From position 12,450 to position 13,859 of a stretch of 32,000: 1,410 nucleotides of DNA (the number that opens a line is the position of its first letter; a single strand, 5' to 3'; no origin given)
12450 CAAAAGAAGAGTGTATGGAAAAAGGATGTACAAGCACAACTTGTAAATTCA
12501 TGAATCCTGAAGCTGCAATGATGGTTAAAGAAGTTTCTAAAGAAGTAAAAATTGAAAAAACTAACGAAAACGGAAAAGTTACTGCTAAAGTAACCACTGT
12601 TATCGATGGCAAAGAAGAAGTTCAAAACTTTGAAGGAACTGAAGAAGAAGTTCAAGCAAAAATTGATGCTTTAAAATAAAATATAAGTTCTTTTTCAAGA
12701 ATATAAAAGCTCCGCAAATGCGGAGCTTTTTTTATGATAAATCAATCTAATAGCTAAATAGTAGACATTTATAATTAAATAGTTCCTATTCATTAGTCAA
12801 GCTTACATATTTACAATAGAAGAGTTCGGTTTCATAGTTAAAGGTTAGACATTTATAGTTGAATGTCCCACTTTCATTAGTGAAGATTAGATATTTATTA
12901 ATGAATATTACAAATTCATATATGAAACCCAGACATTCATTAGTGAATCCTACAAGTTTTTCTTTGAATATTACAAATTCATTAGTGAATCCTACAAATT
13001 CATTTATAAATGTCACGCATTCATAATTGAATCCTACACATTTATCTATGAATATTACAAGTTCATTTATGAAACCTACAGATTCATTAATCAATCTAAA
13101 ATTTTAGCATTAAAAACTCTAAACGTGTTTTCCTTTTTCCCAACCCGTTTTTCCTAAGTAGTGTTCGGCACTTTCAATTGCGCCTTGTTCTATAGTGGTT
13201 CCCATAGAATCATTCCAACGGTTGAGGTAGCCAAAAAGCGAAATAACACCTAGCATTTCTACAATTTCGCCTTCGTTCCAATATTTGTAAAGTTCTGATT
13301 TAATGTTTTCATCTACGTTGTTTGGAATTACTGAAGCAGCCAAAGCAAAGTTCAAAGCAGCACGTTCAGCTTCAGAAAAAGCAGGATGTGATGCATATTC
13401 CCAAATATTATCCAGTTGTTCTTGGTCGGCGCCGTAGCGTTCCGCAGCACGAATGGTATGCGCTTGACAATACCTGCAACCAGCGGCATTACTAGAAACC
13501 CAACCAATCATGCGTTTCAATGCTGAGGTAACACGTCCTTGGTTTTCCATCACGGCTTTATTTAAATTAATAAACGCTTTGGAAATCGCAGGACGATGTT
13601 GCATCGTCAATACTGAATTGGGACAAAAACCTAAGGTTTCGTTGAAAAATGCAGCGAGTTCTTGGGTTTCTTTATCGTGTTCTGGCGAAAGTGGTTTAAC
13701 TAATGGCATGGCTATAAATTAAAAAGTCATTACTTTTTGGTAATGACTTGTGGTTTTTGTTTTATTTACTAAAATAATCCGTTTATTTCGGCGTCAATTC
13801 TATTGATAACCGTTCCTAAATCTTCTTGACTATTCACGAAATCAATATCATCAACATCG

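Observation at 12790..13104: Fifteen-unit intergenic array that conserves a 21-nt register more strongly than its sequence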

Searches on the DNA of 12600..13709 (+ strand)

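Call 73: search_dna_similar(query=window:12740-13110:+, collection=plasmids, mode=distant, max_evalue=0.001, max_rows=10)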
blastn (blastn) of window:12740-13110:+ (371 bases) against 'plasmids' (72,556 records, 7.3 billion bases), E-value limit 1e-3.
No match.

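Call 74: search_dna_similar(query=window:12740-13110:+, collection=phages, mode=distant, max_evalue=0.001, max_rows=10)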
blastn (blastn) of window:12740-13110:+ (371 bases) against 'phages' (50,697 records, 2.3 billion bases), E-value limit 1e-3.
No match.
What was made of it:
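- On Plasmid iteron or centromere array: There is no match in PLSDB or in phage records (calls 73, 74).
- Closest known: Iteron or centromere-like repeat arrays of plasmids. Different: It has no similarity to any plasmid or phage record (calls 73, 74).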

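Call 75: search_rna_families(source=window, start=12600, end=13200, threshold=evalue, max_evalue=1)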
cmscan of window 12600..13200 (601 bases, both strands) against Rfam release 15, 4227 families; matches with E-value up to 1: 15.
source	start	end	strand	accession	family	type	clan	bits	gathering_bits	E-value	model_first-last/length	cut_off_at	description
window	12672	12735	+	RF01859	Phe_leader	Cis-reg; leader;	-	38.2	55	8.6e-05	1-125/125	no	Phenylalanine leader peptide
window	12639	12733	+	RF00512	Leu_leader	Cis-reg; leader;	-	35.3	50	1.4e-05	1-148/148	no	Leucine operon leader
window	12700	12762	-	RF02064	STnc370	Gene; sRNA;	-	29.8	54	0.058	1-71/71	no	Enterobacterial sRNA STnc370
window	12675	12736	+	RF02064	STnc370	Gene; sRNA;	-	27.2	54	0.2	1-71/71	no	Enterobacterial sRNA STnc370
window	12651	12732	+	RF02379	csRNA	Gene; sRNA;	-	27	57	0.23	1-93/93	no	Cia-dependent small RNA csRNA1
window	12680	12738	+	RF02898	AaHKsRNA20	Gene; sRNA;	-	25.2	43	0.1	1-77/77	no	Aggregatibacter sRNA 20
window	12849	12950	+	RF04278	MIR4372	Gene; miRNA;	CL00145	24.8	100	0.064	1-123/123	no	MIR4372 microRNA precursor family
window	12653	12734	+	RF00079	OmrA-B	Gene; sRNA;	-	24.7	40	0.021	1-87/87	no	OmrA-B family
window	12641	12736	+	RF02432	SpF25_sRNA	Gene; sRNA;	-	24.3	48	0.13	1-102/102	no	Streptococcus sRNA SpF25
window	12698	12803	-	RF02053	STnc430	Gene; sRNA;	-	24.3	47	0.15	1-162/162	no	Enterobacterial sRNA STnc430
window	12659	12729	+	RF01393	isrJ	Gene; sRNA;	-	24.1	37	0.034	1-75/75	no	isrJ Hfq binding RNA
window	12675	12763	-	RF01770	rimP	Cis-reg; leader;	-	23.4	47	0.19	1-102/102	no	Gammaprotebacteria rimP leader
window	12656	12728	+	RF02236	asX2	Gene; sRNA;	-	20.6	70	0.14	1-87/87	no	Xanthomonas sRNA asX2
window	12644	12744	+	RF00402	SNORA25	Gene; snRNA; snoRNA; HACA-box;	-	20.5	85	0.51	1-128/128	no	Small nucleolar RNA SNORA25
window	12701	12802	-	RF00022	GcvB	Gene;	-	18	42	0.12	1-204/204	no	GcvB RNA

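Call 77: search_rna_families(sources=[L015, L159, L003, L005], threshold=evalue, max_evalue=0.01)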
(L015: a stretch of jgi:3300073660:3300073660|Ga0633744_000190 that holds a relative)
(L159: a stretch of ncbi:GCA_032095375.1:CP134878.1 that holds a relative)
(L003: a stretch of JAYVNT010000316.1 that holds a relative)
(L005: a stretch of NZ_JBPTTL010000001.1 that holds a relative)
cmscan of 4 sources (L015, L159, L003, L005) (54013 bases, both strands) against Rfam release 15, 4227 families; matches with E-value up to 0.01: 2.
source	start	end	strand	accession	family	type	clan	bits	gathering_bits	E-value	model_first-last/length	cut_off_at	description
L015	835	937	-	RF00162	SAM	Cis-reg; riboswitch;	CL00012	73.1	44.4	2.8e-15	1-108/108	no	SAM riboswitch aptamer (S box leader)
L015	1095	1154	+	RF01726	SAM-II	Cis-reg; riboswitch;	-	62.5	44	1e-09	1-60/60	no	SAM-II riboswitch aptamer (SAM-II long loop)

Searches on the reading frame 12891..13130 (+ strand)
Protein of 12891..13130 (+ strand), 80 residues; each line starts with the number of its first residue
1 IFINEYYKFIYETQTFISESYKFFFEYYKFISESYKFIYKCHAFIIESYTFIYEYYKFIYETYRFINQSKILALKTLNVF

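Call 33: search_protein_families(library=pfam, proteins=[window:12891-13130:+], max_evalue=1)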
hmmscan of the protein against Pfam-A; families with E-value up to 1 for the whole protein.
seq(80 aa): 0 families

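Call 41: search_protein_representatives(protein=window:12891-13100:+)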
Query: 70 residues. Proteins with E-value up to 0.001 (for the whole library): 21; up to 1e-10: 1; up to 1e-30: 0. The best 21 are listed.
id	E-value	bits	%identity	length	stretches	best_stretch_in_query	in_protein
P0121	3.2e-11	59.8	31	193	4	2-70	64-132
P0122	2.4e-08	50.7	36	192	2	9-67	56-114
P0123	2.5e-08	50.7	23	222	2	2-60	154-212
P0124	7.2e-08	49.2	42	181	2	2-67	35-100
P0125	6.6e-07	46.2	25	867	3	14-67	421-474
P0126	2.1e-06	44.6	43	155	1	2-69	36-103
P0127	2.3e-06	44.5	22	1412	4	4-66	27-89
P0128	4.1e-06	43.7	22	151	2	2-69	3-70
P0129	5.6e-06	43.2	27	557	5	3-63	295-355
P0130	3.3e-05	40.8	42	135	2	1-63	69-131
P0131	3.4e-05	40.8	27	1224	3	4-66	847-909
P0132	5.9e-05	40.0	31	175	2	2-68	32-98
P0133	7.2e-05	39.7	29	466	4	5-51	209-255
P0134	7.3e-05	39.7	38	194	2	7-66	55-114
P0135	8.0e-05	39.6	24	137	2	8-67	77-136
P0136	9.4e-05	39.4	34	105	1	7-62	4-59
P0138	2.6e-04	38.0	31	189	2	2-68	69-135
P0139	3.7e-04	37.5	35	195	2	9-66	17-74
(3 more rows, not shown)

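Call 43: list_cluster_members(proteins=[P0121, P0123, P0126, P0128, P0130, P0134, P0135, P0136, P0138, P0139])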
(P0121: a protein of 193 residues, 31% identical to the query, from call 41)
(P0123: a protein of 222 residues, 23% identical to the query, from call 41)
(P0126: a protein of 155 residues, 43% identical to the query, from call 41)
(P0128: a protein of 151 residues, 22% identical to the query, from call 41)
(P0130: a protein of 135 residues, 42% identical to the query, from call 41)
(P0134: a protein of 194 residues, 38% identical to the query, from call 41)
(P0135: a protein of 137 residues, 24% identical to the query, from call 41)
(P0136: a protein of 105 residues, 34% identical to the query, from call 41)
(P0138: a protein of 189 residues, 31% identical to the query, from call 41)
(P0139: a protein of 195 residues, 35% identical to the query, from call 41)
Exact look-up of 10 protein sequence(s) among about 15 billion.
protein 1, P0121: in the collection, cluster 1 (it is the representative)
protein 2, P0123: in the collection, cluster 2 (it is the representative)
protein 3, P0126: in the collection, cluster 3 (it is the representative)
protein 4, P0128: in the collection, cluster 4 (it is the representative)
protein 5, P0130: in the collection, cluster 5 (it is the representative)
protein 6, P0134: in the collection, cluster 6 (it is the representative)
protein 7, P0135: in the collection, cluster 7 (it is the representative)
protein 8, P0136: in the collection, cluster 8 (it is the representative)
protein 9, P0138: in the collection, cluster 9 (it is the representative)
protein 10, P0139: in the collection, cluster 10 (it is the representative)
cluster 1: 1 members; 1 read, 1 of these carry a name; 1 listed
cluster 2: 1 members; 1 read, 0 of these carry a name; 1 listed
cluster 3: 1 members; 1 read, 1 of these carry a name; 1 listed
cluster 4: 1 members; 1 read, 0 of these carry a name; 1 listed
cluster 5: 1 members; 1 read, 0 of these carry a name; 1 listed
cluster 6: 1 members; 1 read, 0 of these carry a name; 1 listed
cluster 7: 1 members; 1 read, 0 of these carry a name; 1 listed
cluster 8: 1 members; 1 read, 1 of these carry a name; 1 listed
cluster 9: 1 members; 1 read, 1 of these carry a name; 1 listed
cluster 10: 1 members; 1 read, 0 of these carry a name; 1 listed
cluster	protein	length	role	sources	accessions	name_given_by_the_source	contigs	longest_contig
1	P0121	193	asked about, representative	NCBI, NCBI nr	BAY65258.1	hypothetical protein NIES22_53610 [Calothrix brevissima NIES-22]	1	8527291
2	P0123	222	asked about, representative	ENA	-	-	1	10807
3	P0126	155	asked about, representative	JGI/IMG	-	hypothetical protein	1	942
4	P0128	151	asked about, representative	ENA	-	-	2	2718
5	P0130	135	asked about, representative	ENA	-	-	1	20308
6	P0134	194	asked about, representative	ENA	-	-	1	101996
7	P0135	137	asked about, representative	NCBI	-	-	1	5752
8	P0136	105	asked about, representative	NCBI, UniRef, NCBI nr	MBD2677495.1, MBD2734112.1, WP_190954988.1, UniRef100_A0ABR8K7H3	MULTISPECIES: hypothetical protein [Nostoc] | Uncharacterized protein n=1 Tax=Nostoc paludosum FACHB-159 TaxID=2692908 ...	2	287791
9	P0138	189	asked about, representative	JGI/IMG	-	hypothetical protein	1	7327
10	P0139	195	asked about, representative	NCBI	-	-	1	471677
